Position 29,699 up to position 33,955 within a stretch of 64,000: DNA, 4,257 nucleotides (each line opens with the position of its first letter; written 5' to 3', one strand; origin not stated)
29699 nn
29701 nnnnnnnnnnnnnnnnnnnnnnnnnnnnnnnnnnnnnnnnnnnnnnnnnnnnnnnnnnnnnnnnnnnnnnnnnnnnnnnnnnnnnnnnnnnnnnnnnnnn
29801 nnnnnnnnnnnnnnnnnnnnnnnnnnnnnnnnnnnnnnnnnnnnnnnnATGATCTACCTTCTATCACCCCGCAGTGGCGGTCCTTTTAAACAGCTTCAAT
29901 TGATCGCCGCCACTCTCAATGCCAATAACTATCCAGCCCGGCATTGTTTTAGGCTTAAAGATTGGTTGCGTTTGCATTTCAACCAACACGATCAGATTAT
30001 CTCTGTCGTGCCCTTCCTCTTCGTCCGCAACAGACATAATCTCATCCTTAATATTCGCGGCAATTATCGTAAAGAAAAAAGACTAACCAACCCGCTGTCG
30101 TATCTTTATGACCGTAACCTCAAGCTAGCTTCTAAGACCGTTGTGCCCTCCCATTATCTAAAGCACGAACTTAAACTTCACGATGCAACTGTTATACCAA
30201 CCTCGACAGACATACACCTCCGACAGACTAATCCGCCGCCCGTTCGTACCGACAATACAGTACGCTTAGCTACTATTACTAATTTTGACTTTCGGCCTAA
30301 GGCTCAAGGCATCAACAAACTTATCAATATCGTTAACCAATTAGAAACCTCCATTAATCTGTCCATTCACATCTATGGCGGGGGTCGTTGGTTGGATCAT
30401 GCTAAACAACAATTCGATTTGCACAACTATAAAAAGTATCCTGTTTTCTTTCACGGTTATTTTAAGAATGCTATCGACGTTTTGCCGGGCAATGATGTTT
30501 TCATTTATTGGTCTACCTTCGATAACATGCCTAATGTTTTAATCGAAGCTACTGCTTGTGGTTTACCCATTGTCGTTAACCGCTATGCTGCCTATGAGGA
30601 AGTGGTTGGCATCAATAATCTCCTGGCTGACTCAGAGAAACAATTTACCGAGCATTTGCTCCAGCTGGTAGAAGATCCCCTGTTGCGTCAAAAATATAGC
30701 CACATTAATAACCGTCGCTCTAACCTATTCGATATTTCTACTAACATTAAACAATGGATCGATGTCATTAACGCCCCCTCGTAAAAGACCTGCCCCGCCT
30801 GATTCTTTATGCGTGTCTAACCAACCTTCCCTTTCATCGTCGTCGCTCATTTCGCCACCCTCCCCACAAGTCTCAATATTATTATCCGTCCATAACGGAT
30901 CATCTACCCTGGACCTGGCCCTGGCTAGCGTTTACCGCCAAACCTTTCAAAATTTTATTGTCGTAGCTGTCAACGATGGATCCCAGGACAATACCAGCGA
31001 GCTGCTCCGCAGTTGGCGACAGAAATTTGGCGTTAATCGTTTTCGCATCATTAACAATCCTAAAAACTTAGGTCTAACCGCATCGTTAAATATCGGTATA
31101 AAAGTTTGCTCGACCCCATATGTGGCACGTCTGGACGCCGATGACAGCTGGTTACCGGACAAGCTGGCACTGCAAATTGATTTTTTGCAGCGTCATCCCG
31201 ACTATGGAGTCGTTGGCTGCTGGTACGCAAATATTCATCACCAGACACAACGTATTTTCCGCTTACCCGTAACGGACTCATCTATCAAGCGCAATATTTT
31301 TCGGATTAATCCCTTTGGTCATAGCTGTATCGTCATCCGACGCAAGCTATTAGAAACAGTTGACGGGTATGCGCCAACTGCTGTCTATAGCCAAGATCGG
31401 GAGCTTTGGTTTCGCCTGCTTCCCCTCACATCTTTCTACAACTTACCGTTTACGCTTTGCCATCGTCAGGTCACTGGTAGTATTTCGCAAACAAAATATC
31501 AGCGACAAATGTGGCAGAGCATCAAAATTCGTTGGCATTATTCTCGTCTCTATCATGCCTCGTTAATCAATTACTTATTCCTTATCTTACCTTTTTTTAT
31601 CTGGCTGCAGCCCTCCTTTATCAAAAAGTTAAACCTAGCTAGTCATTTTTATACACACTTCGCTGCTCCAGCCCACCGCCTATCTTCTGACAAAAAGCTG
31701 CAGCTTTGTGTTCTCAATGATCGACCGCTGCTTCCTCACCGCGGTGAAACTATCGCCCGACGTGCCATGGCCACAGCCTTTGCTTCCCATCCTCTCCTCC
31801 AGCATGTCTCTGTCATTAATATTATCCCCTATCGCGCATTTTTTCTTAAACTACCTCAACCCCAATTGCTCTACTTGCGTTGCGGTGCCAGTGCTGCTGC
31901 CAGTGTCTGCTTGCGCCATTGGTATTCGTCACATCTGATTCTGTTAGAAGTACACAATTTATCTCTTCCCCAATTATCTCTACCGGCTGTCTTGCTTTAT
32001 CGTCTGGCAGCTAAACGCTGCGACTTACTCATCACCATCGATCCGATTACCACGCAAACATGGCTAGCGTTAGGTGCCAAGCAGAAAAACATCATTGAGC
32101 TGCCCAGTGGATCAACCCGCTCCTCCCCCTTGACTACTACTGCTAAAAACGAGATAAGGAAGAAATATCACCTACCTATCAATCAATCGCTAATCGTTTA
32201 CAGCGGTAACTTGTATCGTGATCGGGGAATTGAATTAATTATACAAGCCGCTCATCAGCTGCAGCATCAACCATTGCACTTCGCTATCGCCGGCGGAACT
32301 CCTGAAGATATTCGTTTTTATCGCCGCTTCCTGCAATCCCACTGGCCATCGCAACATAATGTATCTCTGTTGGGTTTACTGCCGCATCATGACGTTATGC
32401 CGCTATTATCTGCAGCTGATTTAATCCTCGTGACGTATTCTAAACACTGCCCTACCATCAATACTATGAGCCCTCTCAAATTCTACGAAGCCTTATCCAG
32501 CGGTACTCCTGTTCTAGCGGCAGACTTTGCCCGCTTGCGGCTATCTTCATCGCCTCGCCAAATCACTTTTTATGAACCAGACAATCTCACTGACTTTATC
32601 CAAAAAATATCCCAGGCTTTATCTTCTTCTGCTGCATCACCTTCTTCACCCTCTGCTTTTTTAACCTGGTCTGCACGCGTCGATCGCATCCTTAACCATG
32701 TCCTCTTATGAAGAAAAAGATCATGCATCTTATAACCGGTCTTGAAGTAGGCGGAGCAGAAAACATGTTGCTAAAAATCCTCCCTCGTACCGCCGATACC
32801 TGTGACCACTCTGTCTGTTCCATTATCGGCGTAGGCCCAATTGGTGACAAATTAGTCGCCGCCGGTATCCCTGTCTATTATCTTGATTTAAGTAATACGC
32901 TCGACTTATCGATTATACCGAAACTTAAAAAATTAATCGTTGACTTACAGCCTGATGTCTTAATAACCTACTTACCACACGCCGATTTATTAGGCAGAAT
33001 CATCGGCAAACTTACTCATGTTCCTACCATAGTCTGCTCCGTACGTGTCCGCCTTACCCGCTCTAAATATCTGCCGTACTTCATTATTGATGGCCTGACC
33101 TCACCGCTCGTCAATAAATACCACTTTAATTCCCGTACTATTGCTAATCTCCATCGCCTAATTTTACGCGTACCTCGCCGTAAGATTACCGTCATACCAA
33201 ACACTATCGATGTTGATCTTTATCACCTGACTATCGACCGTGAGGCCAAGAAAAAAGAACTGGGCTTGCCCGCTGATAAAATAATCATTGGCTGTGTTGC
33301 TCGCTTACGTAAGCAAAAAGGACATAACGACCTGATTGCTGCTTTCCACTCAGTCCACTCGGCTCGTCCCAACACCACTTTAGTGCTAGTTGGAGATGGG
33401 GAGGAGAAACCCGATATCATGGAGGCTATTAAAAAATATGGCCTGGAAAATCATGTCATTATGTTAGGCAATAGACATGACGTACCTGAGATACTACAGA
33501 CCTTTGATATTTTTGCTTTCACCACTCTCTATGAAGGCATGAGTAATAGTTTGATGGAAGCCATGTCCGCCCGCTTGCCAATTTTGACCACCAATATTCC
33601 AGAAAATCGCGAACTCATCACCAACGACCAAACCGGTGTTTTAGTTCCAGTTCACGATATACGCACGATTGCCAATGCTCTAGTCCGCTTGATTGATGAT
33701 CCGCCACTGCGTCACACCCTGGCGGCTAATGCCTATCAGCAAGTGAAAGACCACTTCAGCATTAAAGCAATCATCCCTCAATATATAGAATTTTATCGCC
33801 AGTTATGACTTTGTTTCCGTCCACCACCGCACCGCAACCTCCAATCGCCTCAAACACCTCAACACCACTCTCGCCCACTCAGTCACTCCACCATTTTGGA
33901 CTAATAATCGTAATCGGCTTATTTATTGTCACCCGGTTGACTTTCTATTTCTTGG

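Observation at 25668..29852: Tandem paralogous 13-TM membrane proteins with a lineage-specific insertion of about 100 aa in the second copy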

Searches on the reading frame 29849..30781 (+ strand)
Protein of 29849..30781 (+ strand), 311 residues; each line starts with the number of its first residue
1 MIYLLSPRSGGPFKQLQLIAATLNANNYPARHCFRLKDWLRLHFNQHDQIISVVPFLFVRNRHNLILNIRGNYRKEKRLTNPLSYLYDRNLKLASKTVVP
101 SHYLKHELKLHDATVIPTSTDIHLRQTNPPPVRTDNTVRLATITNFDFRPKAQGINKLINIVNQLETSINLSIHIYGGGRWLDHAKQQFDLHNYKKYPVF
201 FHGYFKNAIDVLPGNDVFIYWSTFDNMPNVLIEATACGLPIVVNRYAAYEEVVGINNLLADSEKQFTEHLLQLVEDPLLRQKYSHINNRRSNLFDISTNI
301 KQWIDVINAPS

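Call 7: search_protein_families(library=pfam, proteins=[window:29849-30781:+], max_evalue=0.001)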
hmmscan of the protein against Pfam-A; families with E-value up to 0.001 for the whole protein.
window:29849-30781:+ (311 aa): 3 families
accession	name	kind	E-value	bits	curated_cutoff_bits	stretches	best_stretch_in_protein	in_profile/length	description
PF13692.12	Glyco_trans_1_4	-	1.4e-16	61.5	27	1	150-276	12-142/142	Glycosyl transferases group 1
PF00534.26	Glycos_transf_1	-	3.9e-14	53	26.4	1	151-284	26-166/172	Glycosyl transferases group 1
PF13524.12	Glyco_trans_1_2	-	0.00026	21.4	25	1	164-284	8-122/144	Glycosyl transferase-like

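Call 71: search_protein_families(library=ncbifam, proteins=[window:29849-30781:+], max_evalue=0.00001)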
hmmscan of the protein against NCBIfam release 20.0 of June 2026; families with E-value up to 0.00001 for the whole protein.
window:29849-30781:+ (311 aa): 4 families
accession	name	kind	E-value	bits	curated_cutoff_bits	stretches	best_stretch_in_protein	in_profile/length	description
NF050063.1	ProtGlycPglJ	equivalog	2.6e-10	40.1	500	1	157-299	211-355/363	N-acetylgalactosamine-N,N'-diacetylbacillosaminyl-diphospho-undecaprenol 4-alpha-N-acetylgalactosaminyltransferase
NF038229.1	Glyco4_Geo_Pelo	equivalog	2.4e-08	33.4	400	1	210-288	233-313/338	GPMC system family 4 glycosyltransferase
TIGR03999.1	thiol_BshA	equivalog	2.2e-07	30.2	273.7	1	148-305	208-368/375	N-acetyl-alpha-D-glucosaminyl L-malate synthase BshA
NF047684.1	TeichurnBiosyTuaC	equivalog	4.3e-06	25.9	550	1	151-284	230-358/391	teichuronic acid biosynthesis protein TuaC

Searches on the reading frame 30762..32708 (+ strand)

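Call 7: search_protein_families(library=pfam, proteins=[window:30762-32708:+], max_evalue=0.001)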
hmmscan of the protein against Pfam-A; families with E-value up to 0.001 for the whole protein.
window:30762-32708:+ (649 aa): 6 families
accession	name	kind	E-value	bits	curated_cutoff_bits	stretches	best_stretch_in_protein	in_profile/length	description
PF00535.33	Glycos_transf_2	-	1.5e-29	103.5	23.3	1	38-198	1-165/168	Glycosyl transferase family 2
PF00534.26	Glycos_transf_1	-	5.4e-13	49.3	26.4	1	462-622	2-158/172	Glycosyl transferases group 1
PF13692.12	Glyco_trans_1_4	-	2.9e-12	47.5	27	1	477-621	3-141/142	Glycosyl transferases group 1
PF10111.15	Glyco_tranf_2_2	-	1.5e-11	44.8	27.3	1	58-249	20-230/276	Glycosyltransferase like family 2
PF13641.12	Glyco_tranf_2_3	-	3.1e-07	31.1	27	1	49-219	15-194/230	Glycosyltransferase like family 2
PF13524.12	Glyco_trans_1_2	-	9.2e-06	26.1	25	1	492-618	4-110/144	Glycosyl transferase-like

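Call 71: search_protein_families(library=ncbifam, proteins=[window:30762-32708:+], max_evalue=0.00001)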
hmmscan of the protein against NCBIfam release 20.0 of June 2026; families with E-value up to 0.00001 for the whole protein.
window:30762-32708:+ (649 aa): 16 families
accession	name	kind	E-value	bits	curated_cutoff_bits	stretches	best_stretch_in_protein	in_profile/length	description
NF053739.1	GlytfEpsEBac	equivalog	1.3e-29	103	450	1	35-288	1-255/265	glycosyltransferase EpsE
NF047683.1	TeichurnBiosyTuaG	equivalog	9.8e-21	74.5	400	1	34-247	5-216/252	teichuronic acid biosynthesis protein TuaG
TIGR03937.1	PgaC_IcaA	equivalog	2.3e-16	59.7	422.3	1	33-151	43-159/407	poly-beta-1,6-N-acetyl-D-glucosamine synthase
NF007482.0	PRK10073.1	equivalog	3.4e-16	59.2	423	1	34-139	5-107/334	glycosyltransferase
NF007640.0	PRK10307.1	subfamily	4.3e-15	55.5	276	1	412-618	164-368/411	WcaI family glycosyltransferase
TIGR04283.1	glyco_like_mftF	equivalog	5.2e-11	42.6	182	1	37-251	1-194/221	TIGR04283 family arsenosugar biosynthesis glycosyltransferase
TIGR04007.1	wcaI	equivalog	3.4e-10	39.1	800.45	1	442-620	196-375/407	colanic acid biosynthesis glycosyltransferase WcaI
NF041875.1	EPS_EpsD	equivalog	3.8e-10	39.7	370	1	37-153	1-115/325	exopolysaccharide biosynthesis glycosyltransferase EpsD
NF047684.1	TeichurnBiosyTuaC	equivalog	8.9e-10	38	550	1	446-623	189-355/391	teichuronic acid biosynthesis protein TuaC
TIGR04063.1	stp3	hypoth_equivalog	4.4e-09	35.7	442.05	1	432-624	170-362/397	TIGR04063 family PEP-CTERM/XrtA system glycosyltransferase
NF007453.0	PRK10018.1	equivalog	7.6e-09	35.6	382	1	35-144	6-113/280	colanic acid biosynthesis glycosyltransferase WcaA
TIGR04017.1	WcaA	equivalog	1.1e-08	35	495.75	1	34-144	4-112/279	colanic acid biosynthesis glycosyltransferase WcaA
TIGR04440.1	glyco_TIGR04440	domain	9e-08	32.1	70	1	36-177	1-141/215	TIGR00180 family glycosyltransferase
TIGR03965.1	mycofact_glyco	equivalog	2.6e-07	29.9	280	1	32-203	70-247/467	mycofactocin biosynthesis glycosyltransferase MftF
NF038295.1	EPS_HpsP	equivalog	3.1e-07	29.7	550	1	443-621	178-351/388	hormogonium polysaccharide biosynthesis glycosyltransferase HpsP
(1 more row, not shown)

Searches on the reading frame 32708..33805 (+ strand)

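Call 7: search_protein_families(library=pfam, proteins=[window:32708-33805:+], max_evalue=0.001)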
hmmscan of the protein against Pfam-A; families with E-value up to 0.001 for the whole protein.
window:32708-33805:+ (366 aa): 5 families
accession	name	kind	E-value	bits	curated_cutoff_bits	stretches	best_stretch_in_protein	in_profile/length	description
PF00534.26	Glycos_transf_1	-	8.3e-41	139.8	26.4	1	177-344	1-171/172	Glycosyl transferases group 1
PF13692.12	Glyco_trans_1_4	-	2.3e-34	119.1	27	1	193-331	3-142/142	Glycosyl transferases group 1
PF13439.12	Glyco_transf_4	-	3.1e-10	40.8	28.5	1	14-170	1-169/170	Glycosyltransferase Family 4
PF13579.12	Glyco_trans_4_4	-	3e-08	34.6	29.7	1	44-165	30-157/158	Glycosyl transferase 4-like domain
PF13524.12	Glyco_trans_1_2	-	0.00064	20.1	25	1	257-358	38-141/144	Glycosyl transferase-like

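Call 71: search_protein_families(library=ncbifam, proteins=[window:32708-33805:+], max_evalue=0.00001)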
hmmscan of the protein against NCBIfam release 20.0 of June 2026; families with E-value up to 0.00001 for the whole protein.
window:32708-33805:+ (366 aa): 36 families (the best 25 are shown)
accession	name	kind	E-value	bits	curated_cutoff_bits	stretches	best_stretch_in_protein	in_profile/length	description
TIGR03088.1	stp2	hypoth_equivalog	1.5e-58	198.6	409.05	1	3-365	2-372/374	TIGR03088 family PEP-CTERM/XrtA system glycosyltransferase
TIGR03999.1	thiol_BshA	equivalog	3.4e-39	134.8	273.7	1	156-366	165-373/375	N-acetyl-alpha-D-glucosaminyl L-malate synthase BshA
NF041876.1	EPS_EpsE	equivalog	2.7e-30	105.9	400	1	160-353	188-383/389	exopolysaccharide biosynthesis GT4 family glycosyltransferase EpsE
NF050063.1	ProtGlycPglJ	equivalog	1.3e-26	93.7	500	1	72-361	76-361/363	N-acetylgalactosamine-N,N'-diacetylbacillosaminyl-diphospho-undecaprenol 4-alpha-N-acetylgalactosaminyltransferase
TIGR04063.1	stp3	hypoth_equivalog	3.4e-26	92.1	442.05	1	155-366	177-395/397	TIGR04063 family PEP-CTERM/XrtA system glycosyltransferase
NF038229.1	Glyco4_Geo_Pelo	equivalog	2.3e-23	82.8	400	1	157-365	132-335/338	GPMC system family 4 glycosyltransferase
NF047684.1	TeichurnBiosyTuaC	equivalog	7.5e-23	81.1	550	1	155-364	182-387/391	teichuronic acid biosynthesis protein TuaC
TIGR04157.1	glyco_rSAM_CFB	subfamily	2.6e-20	72.8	400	1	142-363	177-406/406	TIGR04157 family glycosyltransferase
TIGR02149.1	glgA_Coryne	subfamily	3.5e-20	72.5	302.4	1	154-365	165-389/391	glycogen synthase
NF038298.1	EPS_HpsO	equivalog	4.6e-19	68.5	575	1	158-366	168-387/388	hormogonium polysaccharide biosynthesis glycosyltransferase HpsO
NF047880.1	glyco_SdgA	exception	1.7e-17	63.2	800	1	190-355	316-479/488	serine-aspartate repeat adhesin O-glycosyltransferase SdgA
NF049988.1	MGlcDAGSynMgs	equivalog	7.3e-17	61.8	400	1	158-349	176-371/398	alpha-monoglucosyldiacylglycerol synthase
NF011726.0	PRK15179.1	equivalog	1.1e-16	60.3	733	1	95-363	414-691/694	Vi polysaccharide biosynthesis protein TviE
NF050056.1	ProtGlycPglH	equivalog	2.9e-16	59.5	600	1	158-364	157-351/354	GalNAc-alpha-(1->4)-GalNAc-alpha-(1->3)-diNAcBac-PP-undecaprenol alpha-1,4-N-acetyl-D-galactosaminyltransferase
TIGR03449.1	mycothiol_MshA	equivalog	4.3e-16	58.8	462.5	1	157-365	187-402/406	D-inositol-3-phosphate glycosyltransferase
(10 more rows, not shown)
